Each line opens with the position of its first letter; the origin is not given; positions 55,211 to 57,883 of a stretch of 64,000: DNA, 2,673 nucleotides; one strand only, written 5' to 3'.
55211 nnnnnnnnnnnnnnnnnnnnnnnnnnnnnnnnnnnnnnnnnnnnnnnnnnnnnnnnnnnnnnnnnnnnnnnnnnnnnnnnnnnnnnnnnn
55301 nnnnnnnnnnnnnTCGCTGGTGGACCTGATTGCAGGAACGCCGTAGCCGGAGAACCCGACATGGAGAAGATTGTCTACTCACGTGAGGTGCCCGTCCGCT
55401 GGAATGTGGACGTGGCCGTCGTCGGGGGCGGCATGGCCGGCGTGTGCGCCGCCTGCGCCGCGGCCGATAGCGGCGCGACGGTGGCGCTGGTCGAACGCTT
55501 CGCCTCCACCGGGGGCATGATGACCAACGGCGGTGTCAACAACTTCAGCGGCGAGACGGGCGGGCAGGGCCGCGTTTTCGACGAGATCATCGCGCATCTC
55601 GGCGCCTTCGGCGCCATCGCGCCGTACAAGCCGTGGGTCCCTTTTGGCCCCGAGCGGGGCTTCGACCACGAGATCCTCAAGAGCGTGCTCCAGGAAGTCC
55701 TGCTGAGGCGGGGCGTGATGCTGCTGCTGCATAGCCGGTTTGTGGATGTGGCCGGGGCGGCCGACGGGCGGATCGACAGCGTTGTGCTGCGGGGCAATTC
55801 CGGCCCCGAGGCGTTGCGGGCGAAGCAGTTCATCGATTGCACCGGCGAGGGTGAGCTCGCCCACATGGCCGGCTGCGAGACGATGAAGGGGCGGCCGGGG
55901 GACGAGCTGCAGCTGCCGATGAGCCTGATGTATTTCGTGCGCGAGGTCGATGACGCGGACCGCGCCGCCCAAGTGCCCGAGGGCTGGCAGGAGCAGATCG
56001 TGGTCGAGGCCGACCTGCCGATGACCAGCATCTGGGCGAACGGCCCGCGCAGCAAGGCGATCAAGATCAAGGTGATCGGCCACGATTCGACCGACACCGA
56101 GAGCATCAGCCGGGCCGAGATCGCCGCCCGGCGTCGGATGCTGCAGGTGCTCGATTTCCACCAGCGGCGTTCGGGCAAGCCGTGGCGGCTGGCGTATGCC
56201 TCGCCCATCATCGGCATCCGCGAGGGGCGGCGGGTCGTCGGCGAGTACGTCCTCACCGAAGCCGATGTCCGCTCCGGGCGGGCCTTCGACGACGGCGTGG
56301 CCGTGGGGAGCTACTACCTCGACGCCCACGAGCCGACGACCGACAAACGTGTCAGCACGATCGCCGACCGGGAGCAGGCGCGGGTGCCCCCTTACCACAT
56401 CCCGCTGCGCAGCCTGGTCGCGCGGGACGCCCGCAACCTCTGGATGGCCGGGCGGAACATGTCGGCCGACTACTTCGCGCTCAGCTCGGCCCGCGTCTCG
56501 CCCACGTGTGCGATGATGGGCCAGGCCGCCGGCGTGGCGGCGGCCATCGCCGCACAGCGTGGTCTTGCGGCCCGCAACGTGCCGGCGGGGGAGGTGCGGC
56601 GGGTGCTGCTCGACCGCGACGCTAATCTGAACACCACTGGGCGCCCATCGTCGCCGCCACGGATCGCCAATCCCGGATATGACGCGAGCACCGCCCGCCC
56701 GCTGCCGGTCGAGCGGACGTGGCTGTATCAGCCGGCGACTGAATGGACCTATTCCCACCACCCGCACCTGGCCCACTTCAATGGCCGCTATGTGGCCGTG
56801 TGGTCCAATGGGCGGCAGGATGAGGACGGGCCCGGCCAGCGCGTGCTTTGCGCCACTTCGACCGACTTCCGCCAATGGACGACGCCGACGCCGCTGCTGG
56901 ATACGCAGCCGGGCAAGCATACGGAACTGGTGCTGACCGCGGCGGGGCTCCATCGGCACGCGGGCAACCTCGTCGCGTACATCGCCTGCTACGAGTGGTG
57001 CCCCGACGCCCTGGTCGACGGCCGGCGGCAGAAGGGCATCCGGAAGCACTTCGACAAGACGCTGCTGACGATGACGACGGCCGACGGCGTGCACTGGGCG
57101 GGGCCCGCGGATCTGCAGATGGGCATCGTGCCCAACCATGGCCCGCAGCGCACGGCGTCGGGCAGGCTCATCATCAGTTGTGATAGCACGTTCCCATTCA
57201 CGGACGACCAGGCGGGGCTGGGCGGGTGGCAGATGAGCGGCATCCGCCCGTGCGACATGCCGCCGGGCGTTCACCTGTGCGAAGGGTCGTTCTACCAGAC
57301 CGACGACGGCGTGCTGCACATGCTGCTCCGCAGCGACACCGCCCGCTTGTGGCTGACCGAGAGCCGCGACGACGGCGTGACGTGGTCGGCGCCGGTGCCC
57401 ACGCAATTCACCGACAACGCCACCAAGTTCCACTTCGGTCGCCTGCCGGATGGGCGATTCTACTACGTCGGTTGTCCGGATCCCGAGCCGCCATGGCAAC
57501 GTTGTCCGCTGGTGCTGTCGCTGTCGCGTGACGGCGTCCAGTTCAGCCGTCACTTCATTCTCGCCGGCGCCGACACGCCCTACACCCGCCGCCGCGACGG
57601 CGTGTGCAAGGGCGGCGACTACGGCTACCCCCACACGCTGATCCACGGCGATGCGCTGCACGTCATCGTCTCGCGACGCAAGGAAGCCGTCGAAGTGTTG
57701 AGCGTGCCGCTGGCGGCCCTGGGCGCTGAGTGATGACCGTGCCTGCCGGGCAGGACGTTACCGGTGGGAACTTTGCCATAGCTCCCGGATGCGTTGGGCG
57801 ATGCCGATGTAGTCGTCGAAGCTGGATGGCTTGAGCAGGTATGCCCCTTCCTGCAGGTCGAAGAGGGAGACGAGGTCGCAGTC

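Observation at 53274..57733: Sialic-acid-like catabolic cluster containing an FAD-oxidoreductase::BNR-sialidase fusion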

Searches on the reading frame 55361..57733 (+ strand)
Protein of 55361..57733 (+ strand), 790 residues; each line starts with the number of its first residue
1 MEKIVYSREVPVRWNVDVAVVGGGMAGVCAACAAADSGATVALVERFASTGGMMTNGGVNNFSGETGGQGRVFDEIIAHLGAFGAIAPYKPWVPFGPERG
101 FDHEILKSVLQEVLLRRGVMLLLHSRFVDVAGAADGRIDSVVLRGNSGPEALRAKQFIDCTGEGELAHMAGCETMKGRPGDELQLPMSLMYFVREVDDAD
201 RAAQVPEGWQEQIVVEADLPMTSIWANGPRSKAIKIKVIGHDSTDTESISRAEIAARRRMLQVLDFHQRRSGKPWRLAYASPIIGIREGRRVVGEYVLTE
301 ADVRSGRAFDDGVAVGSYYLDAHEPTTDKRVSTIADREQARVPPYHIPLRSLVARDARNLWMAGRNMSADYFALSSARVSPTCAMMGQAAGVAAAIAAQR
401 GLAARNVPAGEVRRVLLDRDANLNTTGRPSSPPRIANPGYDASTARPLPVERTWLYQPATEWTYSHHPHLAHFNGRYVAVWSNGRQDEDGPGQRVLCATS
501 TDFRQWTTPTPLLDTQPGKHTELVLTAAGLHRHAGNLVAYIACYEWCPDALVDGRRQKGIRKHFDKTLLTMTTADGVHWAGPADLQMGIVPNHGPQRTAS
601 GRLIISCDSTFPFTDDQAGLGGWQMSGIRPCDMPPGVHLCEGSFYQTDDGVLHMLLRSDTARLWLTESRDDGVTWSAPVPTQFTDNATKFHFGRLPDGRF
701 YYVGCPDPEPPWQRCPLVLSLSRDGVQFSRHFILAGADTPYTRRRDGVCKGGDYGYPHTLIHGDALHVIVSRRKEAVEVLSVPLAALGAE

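Call 3: search_protein_families(library=pfam, proteins=[window:55361-57733:+], max_evalue=0.1)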
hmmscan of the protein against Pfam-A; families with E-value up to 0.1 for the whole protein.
window:55361-57733:+ (790 aa): 13 families
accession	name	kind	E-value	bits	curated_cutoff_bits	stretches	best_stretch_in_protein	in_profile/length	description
PF12831.13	FAD_oxidored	-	3.5e-93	313.6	27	1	17-416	1-416/416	FAD dependent oxidoreductase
PF13088.12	BNR_2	-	3.5e-24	86.1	31.4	1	476-768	2-277/277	BNR repeat-like domain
PF24067.1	Beta-prop_BT_1020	-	2.8e-06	27.5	27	1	459-511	44-96/236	BT_1020-like, N-terminal beta propeller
PF01134.28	GIDA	-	3.9e-06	26.6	22.1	1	17-87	1-67/391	Glucose inhibited division protein A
PF00070.33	Pyr_redox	-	7.2e-06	26.9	22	1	18-48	2-32/82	Pyridine nucleotide-disulphide oxidoreductase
PF01266.30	DAO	-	1.3e-05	25.4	27.9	1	17-51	1-35/353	FAD dependent oxidoreductase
PF07992.20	Pyr_redox_2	-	1.4e-05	25.1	26.1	1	17-58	2-39/291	Pyridine nucleotide-disulphide oxidoreductase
PF13450.12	NAD_binding_8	-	2.4e-05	25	21.9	1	20-64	1-45/68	NAD(P)-binding Rossmann-like domain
PF00890.30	FAD_binding_2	-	0.00023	20.9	20.4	1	17-52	1-36/414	FAD binding domain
PF01946.23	Thi4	-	0.00069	19.3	26.2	1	15-59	17-62/235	Thi4 family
PF03486.20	HI0933_like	-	0.0018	18.2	50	1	17-63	2-50/244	HI0933-like protein Rossmann domain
PF04820.20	Trp_halogenase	-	0.02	14.2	21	0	101-163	155-213/458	Tryptophan halogenase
PF01494.25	FAD_binding_3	-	0.024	14.3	22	1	16-53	2-39/349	FAD binding domain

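Call 6: search_protein_families(library=ncbifam, proteins=[window:55361-57733:+], max_evalue=0.01)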
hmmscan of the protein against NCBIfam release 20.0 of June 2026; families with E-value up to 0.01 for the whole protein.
window:55361-57733:+ (790 aa): 58 families (the best 25 are shown)
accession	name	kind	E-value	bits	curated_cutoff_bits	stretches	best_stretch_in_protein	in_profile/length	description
NF005511.0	PRK07121.1-4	equivalog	1.6e-08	33.4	466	1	11-69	16-74/553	FAD-binding protein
NF005510.0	PRK07121.1-3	subfamily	1.3e-06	27.5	481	1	14-68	21-75/492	FAD-binding protein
NF005508.0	PRK07121.1-1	equivalog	2.1e-06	26.5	537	1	15-64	20-70/497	FAD-binding protein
NF006130.0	PRK08274.1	equivalog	3e-06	26.3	369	1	15-47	5-37/467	FAD-dependent tricarballylate dehydrogenase TcuA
NF040770.1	hetero_SS_HdrA2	exception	3.8e-06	25.3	1100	1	12-55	136-179/777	CoB-CoM heterodisulfide reductase HdrA2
NF003722.0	PRK05329.1-5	equivalog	8.4e-06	25.3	349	1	16-50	5-39/428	glycerol-3-phosphate dehydrogenase subunit GlpB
TIGR01372.1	soxA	subfamily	1.5e-05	23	1164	1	15-57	168-210/996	sarcosine oxidase subunit alpha family protein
NF009410.0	PRK12771.1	subfamily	7.5e-05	21.5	516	1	18-57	141-180/566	NAD(P)-binding protein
NF005691.0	PRK07494.1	equivalog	7.6e-05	21.4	459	1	15-49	8-42/404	UbiH/UbiF family hydroxylase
NF053717.1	VnlPnlRedVprA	equivalog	9.9e-05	21.3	600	1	15-53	6-44/481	vinyl phenol reductase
NF041778.1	hetero_SS_HdrA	equivalog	0.0001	20.3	1400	1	10-58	137-185/771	ferredoxin:CoB-CoM heterodisulfide reductase subunit HdrA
TIGR01292.1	TRX_reduct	equivalog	0.00011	21.1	343.45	1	17-71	2-57/300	thioredoxin-disulfide reductase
TIGR03997.1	mycofact_OYE_2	equivalog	0.00011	20.7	793.15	1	16-55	380-419/645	mycofactocin system FadH/OYE family oxidoreductase 2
NF005560.0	PRK07233.1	equivalog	0.00012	21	252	1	17-61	2-46/435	hypothetical protein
TIGR03467.1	HpnE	equivalog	0.00015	21.2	283.05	1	18-53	1-36/430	hydroxysqualene dehydroxylase HpnE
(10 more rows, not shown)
